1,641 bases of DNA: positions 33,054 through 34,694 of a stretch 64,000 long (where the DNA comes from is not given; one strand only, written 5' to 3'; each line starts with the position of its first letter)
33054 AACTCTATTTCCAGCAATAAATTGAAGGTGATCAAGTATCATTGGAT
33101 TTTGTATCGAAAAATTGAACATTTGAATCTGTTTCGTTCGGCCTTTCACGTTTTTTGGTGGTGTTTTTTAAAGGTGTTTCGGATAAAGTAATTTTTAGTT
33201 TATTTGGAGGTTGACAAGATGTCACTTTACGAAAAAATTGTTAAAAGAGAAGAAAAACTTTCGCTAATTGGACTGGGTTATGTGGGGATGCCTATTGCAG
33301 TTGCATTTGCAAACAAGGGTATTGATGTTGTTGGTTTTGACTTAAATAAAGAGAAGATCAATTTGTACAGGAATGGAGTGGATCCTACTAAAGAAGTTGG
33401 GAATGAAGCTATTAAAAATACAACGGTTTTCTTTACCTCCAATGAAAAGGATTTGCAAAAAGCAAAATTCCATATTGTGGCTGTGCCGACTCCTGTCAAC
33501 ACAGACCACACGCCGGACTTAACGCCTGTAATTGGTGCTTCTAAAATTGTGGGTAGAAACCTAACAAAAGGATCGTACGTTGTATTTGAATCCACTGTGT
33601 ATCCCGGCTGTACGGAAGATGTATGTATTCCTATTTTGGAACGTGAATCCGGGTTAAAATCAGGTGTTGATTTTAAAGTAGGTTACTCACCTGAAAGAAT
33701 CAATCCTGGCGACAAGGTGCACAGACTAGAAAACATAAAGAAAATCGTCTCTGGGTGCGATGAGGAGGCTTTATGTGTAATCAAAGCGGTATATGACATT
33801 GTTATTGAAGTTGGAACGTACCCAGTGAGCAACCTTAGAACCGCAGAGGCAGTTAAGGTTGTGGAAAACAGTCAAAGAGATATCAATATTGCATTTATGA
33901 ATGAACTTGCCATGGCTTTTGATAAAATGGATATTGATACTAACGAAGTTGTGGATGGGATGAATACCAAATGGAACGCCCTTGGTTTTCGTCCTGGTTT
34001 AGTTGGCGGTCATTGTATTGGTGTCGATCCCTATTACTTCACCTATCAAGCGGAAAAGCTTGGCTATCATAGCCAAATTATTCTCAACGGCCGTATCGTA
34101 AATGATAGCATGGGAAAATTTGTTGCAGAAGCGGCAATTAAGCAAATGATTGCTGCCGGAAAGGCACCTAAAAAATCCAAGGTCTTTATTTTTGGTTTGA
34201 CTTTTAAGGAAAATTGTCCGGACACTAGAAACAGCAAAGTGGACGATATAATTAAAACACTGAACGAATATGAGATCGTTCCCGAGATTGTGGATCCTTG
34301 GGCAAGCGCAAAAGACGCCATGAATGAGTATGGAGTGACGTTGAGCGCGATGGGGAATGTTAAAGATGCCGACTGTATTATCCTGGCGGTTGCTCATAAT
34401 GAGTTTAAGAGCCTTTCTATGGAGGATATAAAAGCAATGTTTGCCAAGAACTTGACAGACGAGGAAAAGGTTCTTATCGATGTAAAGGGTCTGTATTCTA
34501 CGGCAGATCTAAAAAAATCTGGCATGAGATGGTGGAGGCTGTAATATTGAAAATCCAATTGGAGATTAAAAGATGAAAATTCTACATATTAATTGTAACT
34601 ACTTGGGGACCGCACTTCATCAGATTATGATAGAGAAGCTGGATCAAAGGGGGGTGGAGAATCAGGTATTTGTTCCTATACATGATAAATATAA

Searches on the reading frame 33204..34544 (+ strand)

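Call 74: search_protein_families(library=pfam, proteins=[window:33204-34544:+], max_evalue=0.001)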
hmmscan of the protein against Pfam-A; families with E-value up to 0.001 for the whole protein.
window:33204-34544:+ (446 aa): 8 families
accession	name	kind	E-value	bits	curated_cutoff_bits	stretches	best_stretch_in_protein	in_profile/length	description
PF03721.20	UDPG_MGDP_dh_N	-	4.3e-39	134.5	27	1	18-190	2-180/187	UDP-glucose/GDP-mannose dehydrogenase family, NAD binding domain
PF00984.24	UDPG_MGDP_dh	-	8.7e-25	87.1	25.4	1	212-301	1-93/94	UDP-glucose/GDP-mannose dehydrogenase family, central domain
PF03720.21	UDPG_MGDP_dh_C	-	3e-22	79.4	30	1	329-431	2-101/103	UDP-glucose/GDP-mannose dehydrogenase family, UDP binding domain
PF03446.21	NAD_binding_2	-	1.3e-05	25.7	21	1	19-97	2-66/161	NAD binding domain of 6-phosphogluconate dehydrogenase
PF02558.23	ApbA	-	0.00014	21.9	22.2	1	21-115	3-95/150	Ketopantoate reductase PanE/ApbA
PF01210.29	NAD_Gly3P_dh_N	-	0.00015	22.2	23.1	0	19-123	2-105/158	NAD-dependent glycerol-3-phosphate dehydrogenase N-terminus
PF03807.23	F420_oxidored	-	0.00049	21.1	21.6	0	19-101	2-74/94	NADP oxidoreductase coenzyme F420-dependent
PF02737.24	3HCDH_N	-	0.00081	19.8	22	0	20-60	3-43/180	3-hydroxyacyl-CoA dehydrogenase, NAD binding domain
